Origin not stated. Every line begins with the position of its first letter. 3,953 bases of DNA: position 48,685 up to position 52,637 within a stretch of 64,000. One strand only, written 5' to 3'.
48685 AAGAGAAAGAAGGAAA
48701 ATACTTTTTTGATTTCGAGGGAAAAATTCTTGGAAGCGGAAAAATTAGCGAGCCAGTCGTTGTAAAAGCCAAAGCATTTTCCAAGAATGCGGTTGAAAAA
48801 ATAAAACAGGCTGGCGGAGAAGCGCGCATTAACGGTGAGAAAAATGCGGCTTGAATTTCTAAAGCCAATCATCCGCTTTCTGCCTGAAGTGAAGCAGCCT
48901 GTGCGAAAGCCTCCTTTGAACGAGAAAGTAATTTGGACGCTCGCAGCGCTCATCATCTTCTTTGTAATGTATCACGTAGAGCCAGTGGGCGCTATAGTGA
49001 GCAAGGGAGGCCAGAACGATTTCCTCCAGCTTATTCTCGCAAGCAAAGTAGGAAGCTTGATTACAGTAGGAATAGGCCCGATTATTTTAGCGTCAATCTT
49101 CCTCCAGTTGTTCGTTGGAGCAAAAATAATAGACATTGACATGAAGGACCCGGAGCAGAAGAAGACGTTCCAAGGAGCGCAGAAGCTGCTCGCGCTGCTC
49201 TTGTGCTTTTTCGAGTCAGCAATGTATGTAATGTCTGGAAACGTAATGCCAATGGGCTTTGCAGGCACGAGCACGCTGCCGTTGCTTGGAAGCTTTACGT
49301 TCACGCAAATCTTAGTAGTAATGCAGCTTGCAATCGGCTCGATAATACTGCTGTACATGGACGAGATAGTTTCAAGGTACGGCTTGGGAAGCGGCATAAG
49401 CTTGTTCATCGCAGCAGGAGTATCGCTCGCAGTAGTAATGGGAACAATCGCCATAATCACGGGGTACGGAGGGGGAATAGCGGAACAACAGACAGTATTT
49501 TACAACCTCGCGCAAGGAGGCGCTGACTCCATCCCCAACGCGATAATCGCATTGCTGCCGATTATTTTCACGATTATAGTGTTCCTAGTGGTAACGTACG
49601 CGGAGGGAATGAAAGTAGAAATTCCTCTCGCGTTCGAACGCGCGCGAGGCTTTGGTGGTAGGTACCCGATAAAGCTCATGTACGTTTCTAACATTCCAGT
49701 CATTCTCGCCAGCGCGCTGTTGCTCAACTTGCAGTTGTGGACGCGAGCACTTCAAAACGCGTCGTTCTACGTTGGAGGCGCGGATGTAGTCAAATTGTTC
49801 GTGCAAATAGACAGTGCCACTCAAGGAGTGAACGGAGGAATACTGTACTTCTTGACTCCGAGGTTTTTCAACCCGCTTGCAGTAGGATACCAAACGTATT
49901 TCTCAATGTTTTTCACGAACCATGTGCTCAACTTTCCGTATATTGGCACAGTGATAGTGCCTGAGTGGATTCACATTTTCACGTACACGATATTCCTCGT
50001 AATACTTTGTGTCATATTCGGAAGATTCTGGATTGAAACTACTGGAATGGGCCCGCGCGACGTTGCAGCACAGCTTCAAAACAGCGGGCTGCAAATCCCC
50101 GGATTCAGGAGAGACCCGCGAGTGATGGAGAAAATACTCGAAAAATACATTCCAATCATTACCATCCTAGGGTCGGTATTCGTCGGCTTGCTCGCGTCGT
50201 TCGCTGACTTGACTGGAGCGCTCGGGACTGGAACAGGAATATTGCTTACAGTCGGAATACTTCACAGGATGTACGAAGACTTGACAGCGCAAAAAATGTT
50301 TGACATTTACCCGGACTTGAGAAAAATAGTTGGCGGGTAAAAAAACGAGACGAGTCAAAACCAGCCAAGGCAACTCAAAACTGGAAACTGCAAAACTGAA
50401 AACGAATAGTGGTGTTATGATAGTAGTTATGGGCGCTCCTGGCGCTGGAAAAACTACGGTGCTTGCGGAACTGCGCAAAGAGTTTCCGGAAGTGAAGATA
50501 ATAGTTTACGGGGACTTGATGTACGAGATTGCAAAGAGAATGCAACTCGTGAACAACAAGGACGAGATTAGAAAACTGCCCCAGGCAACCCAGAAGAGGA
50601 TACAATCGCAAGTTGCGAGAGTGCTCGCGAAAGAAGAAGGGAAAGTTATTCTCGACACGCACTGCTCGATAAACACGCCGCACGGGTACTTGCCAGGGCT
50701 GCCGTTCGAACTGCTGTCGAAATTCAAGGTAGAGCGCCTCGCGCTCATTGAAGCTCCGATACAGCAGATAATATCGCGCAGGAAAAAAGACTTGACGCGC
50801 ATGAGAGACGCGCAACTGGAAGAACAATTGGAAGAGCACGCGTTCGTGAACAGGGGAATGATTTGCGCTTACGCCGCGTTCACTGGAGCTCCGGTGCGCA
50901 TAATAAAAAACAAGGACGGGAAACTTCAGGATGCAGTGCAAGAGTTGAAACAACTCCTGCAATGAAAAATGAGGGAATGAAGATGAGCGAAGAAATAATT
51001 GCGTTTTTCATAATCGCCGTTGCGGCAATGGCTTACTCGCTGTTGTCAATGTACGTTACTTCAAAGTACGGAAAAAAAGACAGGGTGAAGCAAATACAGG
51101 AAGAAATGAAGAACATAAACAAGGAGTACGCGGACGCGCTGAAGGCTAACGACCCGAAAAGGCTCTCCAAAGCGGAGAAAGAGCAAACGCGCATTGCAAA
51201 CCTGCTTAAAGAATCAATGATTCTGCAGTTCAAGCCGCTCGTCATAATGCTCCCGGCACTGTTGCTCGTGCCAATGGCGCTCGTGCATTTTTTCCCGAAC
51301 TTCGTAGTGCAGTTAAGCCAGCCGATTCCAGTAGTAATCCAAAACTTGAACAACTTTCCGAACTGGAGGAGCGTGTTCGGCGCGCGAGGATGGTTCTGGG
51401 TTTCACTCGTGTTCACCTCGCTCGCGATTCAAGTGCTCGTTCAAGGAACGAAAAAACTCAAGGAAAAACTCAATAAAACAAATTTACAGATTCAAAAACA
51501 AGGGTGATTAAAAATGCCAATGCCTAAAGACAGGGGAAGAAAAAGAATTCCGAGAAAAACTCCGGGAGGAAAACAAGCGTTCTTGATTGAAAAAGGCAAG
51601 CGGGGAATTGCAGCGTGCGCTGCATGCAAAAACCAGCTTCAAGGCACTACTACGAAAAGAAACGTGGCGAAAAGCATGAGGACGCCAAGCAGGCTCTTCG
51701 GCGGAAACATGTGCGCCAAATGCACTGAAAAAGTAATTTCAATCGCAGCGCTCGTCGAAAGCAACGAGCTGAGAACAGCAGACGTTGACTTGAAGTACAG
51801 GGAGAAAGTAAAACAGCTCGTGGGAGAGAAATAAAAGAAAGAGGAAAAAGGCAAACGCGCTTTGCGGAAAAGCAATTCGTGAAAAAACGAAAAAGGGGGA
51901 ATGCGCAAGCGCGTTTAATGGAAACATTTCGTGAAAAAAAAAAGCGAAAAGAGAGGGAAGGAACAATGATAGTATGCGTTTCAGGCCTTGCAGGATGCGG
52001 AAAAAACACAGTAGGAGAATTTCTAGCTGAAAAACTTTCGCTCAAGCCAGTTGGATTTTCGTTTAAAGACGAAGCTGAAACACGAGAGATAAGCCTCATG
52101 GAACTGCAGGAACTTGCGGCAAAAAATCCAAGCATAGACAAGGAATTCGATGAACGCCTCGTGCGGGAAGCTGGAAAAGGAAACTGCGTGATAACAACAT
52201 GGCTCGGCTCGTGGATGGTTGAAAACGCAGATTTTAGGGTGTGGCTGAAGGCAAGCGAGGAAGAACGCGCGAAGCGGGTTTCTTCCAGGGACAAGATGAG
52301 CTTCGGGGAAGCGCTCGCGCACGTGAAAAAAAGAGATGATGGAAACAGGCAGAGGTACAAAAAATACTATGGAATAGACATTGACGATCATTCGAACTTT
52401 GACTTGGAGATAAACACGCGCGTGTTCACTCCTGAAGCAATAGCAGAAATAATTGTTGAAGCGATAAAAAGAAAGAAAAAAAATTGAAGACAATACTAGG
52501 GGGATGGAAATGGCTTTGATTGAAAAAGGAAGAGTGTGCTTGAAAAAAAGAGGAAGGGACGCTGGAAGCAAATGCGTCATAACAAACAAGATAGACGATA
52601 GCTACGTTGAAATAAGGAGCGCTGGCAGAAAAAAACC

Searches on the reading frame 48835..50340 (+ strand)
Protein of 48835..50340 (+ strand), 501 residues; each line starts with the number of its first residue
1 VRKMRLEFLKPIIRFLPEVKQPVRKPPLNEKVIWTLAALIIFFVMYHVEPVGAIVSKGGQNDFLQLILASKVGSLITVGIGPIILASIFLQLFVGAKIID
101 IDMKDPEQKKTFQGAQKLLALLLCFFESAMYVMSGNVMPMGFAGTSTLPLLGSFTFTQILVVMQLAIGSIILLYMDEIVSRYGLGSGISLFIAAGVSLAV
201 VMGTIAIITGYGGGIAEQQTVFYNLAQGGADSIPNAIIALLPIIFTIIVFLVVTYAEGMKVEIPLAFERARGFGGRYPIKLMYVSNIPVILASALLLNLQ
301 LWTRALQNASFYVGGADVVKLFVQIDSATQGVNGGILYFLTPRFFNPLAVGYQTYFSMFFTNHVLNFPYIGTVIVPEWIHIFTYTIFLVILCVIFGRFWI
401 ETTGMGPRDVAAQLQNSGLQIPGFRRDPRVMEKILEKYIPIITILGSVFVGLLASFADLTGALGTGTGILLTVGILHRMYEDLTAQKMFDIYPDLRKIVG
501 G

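Call 7: search_protein_families(library=pfam, proteins=[window:48835-50340:+])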
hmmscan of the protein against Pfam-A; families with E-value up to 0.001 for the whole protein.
window:48835-50340:+ (501 aa): 1 family
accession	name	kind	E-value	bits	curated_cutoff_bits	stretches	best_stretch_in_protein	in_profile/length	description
PF00344.25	SecY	-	2e-64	218.3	32.2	1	74-479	1-305/306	SecY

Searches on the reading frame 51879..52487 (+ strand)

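Call 62: search_protein_families(library=pfam, proteins=[window:51879-52487:+], max_evalue=0.001)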
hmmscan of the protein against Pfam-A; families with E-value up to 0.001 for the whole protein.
window:51879-52487:+ (202 aa): 4 families
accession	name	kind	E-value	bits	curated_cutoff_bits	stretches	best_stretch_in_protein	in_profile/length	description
PF13189.12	Cytidylate_kin2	-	3.4e-24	86.4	28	1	31-180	1-174/176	Cytidylate kinase-like family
PF13238.12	AAA_18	-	1e-12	49.1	29.4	1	32-140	1-114/128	AAA domain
PF02224.24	Cytidylate_kin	-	1.6e-09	38.3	26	1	79-197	91-210/211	Cytidylate kinase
PF13207.12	AAA_17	-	1.8e-05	25.5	27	1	36-137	2-122/136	AAA domain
